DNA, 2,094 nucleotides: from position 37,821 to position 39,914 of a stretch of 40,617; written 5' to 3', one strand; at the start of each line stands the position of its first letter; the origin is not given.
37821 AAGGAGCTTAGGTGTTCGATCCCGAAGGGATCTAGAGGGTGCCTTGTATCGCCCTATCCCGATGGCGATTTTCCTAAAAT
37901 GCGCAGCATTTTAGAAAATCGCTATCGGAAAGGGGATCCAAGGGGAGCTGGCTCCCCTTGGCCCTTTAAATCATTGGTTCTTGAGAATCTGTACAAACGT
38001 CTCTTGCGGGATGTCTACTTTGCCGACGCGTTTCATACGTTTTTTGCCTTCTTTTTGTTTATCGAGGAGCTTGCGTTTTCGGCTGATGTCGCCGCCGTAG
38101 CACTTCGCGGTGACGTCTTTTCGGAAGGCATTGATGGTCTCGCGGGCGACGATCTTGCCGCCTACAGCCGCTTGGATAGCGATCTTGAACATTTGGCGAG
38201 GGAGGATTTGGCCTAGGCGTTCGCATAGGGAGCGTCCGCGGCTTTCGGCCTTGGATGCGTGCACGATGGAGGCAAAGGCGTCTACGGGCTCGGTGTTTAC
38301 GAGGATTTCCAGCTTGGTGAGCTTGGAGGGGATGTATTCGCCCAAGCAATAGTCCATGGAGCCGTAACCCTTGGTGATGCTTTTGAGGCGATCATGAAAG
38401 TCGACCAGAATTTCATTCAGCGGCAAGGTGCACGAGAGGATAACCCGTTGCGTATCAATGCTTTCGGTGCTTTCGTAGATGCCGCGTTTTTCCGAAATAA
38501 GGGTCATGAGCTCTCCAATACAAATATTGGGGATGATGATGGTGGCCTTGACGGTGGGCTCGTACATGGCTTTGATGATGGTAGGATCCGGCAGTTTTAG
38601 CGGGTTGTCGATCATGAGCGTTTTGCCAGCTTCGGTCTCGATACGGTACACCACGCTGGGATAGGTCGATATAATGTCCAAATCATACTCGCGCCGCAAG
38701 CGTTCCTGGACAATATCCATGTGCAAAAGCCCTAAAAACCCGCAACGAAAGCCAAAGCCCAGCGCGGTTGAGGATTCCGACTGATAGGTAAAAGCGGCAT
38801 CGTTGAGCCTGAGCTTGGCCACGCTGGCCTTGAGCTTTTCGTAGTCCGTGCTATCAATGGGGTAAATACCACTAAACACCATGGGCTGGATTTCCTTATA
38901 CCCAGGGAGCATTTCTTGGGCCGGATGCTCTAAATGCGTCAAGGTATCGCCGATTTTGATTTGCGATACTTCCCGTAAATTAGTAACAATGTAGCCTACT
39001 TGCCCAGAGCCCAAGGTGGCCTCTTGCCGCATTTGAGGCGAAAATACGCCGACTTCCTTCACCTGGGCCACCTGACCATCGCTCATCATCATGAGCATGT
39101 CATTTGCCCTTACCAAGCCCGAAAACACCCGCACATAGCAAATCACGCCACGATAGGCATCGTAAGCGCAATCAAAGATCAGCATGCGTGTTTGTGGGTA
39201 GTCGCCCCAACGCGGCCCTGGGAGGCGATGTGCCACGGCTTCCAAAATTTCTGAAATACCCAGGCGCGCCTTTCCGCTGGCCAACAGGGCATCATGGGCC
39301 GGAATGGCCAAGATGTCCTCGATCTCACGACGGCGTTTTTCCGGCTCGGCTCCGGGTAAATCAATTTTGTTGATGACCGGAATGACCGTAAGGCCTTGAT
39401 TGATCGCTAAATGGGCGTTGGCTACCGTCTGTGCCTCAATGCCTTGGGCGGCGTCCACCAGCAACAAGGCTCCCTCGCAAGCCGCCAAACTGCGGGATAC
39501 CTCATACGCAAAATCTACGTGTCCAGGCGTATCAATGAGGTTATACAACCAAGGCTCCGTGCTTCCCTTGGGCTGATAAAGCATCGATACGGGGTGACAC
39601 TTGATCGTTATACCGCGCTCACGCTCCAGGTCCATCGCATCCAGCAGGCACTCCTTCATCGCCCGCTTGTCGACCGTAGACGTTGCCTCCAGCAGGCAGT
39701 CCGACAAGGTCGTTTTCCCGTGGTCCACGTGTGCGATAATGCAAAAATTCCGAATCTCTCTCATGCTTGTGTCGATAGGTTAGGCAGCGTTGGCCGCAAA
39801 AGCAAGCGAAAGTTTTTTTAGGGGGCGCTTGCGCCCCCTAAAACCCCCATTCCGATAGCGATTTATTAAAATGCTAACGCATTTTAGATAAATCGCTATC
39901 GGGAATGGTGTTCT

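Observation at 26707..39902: Modular, nested palindromic element family fills the sizeable spacers of the GC-rich half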

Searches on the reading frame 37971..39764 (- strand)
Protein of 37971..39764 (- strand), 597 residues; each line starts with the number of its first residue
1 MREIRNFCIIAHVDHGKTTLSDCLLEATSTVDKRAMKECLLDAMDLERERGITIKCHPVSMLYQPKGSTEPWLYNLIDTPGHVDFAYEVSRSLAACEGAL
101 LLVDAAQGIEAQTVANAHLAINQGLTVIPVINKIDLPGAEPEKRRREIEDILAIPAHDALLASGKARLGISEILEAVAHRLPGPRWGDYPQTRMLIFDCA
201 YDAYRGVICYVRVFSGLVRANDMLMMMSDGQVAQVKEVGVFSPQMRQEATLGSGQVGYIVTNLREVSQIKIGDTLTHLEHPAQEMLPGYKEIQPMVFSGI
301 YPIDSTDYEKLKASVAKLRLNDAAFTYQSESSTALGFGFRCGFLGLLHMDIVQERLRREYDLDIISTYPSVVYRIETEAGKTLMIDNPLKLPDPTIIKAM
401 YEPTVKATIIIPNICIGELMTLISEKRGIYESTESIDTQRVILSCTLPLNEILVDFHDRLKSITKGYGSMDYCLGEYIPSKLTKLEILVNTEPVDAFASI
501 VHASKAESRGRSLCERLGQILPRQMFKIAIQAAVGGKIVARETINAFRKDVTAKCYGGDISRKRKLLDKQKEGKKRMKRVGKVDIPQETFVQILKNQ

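Call 17: find_encoding_contigs(protein=window:37971-39764:-, flank=10000, max_places=6)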
Protein window:37971-39764:- (597 aa): no gene with exactly this product is on record in the collection.

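Call 26: find_homologous_proteins(query=window:37971-39764:-, max_evalue=1e-100)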
Query window:37971-39764:- (597 aa): 8000 proteins with E <= 1e-100 among 8000 candidates; the best 120 are listed.
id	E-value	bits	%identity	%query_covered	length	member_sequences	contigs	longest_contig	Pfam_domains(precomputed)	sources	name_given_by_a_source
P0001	0.0e+0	1314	100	98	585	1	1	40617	PF00679.31,PF14492.13,PF06421.18,PF00009.34,PF03144.32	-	-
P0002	0.0e+0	1100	81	100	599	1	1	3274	PF00679.31,PF06421.18,PF00009.34,PF03144.32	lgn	-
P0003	2.8e-291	985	72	100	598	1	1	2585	PF00679.31,PF06421.18,PF00009.34,PF03144.32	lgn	-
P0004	6.3e-291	984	71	99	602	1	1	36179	PF00679.31,PF14492.13,PF06421.18,PF00009.34,PF03144.32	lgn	-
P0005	2.7e-290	982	-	-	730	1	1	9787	PF00679.31,PF06421.18,PF00009.34,PF03144.32,PF22042.3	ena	-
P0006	1.0e-287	974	71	100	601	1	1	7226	PF00679.31,PF06421.18,PF00009.34,PF03144.32,PF22042.3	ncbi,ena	-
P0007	2.4e-285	966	72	99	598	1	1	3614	PF00679.31,PF14492.13,PF06421.18,PF00009.34,PF03144.32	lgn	-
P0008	2.9e-285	965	70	100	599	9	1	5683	PF00679.31,PF06421.18,PF00009.34,PF03144.32,PF22042.3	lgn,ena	-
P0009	5.9e-285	964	69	99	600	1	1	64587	PF00679.31,PF06421.18,PF00009.34,PF03144.32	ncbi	-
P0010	6.7e-285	964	70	100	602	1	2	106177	PF00679.31,PF06421.18,PF00009.34,PF03144.32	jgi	jgi:GTP-binding protein LepA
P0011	1.1e-284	964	70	100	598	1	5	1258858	PF00679.31,PF06421.18,PF00009.34,PF03144.32,PF22042.3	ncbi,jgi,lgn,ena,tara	tara:strand:- start:204 stop:2000 length:1797 start_codon:yes stop_codon:yes gene_type:complete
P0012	1.7e-284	963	70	99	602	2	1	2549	PF00679.31,PF14492.13,PF06421.18,PF00009.34,PF03144.32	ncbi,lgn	-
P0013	2.7e-284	962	70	99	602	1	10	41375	PF00679.31,PF14492.13,PF06421.18,PF00009.34,PF03144.32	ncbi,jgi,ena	-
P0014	3.0e-284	962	71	99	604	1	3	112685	PF00679.31,PF14492.13,PF06421.18,PF00009.34,PF03144.32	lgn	-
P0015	6.4e-284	961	70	99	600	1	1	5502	PF00679.31,PF06421.18,PF00009.34,PF03144.32,PF22042.3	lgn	-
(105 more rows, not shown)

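Call 27: find_encoding_contigs(protein=P0002, flank=10000, max_places=4)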
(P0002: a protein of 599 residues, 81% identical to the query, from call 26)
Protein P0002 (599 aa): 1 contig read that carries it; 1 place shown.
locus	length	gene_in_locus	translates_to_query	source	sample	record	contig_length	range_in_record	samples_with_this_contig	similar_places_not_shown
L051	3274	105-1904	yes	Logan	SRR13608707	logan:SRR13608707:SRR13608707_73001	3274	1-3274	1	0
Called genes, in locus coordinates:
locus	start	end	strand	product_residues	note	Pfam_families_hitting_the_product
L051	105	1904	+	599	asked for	PF00009:GTP_EFTU, PF03144:GTP_EFTU_D2, PF00679:EFG_C, PF06421:LepA_C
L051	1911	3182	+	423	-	PF10502:Peptidase_S26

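Call 28: find_encoding_contigs(protein=P0004, flank=10000, max_places=3)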
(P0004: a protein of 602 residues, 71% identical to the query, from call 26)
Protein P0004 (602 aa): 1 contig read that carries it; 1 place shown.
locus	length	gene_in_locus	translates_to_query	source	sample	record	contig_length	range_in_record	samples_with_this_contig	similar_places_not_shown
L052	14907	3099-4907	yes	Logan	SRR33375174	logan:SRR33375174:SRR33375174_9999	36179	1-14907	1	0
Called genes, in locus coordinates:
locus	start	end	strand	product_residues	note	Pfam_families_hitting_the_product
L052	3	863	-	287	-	?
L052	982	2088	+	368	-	PF00437:T2SSE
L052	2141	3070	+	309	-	PF00698:Acyl_transf_1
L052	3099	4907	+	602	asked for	PF00009:GTP_EFTU, PF03144:GTP_EFTU_D2, PF14492:EFG_III (faint), PF00679:EFG_C, PF06421:LepA_C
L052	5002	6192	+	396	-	PF10502:Peptidase_S26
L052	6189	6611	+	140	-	PF02657:SufE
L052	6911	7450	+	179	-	PF22769:DCD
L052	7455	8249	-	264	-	PF13673:Acetyltransf_10, PF00583:Acetyltransf_1, PF13508:Acetyltransf_7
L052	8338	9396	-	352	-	PF00535:Glycos_transf_2, PF10111:Glyco_tranf_2_2, PF13641:Glyco_tranf_2_3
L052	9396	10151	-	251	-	PF00535:Glycos_transf_2, PF13641:Glyco_tranf_2_3 (faint)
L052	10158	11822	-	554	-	-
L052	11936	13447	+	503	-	PF02446:Glyco_hydro_77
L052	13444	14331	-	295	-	PF12146:Hydrolase_4, PF00561:Abhydrolase_1, PF12697:Abhydrolase_6, PF00561:Abhydrolase_1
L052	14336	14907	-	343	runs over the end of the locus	PF08545:ACP_syn_III (weak), PF08541:ACP_syn_III_C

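Call 64: find_encoding_contigs(protein=P0001, flank=10000, max_places=6)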
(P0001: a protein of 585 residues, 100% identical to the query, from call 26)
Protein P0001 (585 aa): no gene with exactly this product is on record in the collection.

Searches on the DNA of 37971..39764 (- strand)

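Call 60: search_rna_families(sources=[L001, L011, L017, L018, L021, L029, L036, L041, L007, L004, L034, L038, L003, L005, L019, L051], threshold=gathering)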
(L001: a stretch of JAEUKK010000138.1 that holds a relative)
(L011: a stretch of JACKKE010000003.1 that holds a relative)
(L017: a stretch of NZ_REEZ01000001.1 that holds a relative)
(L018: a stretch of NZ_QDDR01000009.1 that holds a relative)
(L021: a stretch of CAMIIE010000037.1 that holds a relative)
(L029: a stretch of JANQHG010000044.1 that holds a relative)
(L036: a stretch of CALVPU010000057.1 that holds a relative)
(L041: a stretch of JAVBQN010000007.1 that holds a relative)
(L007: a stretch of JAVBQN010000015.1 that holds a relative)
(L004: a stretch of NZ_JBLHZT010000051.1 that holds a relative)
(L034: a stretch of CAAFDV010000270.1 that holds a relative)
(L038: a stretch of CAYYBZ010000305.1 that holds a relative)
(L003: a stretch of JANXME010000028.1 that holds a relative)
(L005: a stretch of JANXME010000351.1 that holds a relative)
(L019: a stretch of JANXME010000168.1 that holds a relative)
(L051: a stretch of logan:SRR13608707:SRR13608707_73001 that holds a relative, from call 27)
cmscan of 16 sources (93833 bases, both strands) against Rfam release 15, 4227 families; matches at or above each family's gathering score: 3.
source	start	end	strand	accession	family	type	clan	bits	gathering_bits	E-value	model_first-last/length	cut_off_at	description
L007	6536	6737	+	RF00174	Cobalamin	Cis-reg; riboswitch;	CL00101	118.6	31.5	5.9e-29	1-189/189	no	Cobalamin riboswitch aptamer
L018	1864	1936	-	RF00005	tRNA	Gene; tRNA;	CL00001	68.6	29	1.1e-12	1-71/71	no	tRNA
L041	1642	1698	+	RF02915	DUF3800-VI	Cis-reg;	-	53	35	4.1e-08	1-52/52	no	DUF3800-VI RNA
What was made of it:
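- Tried and rejected: Rfam on 16 related loci showed nothing over the motif (call 60).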
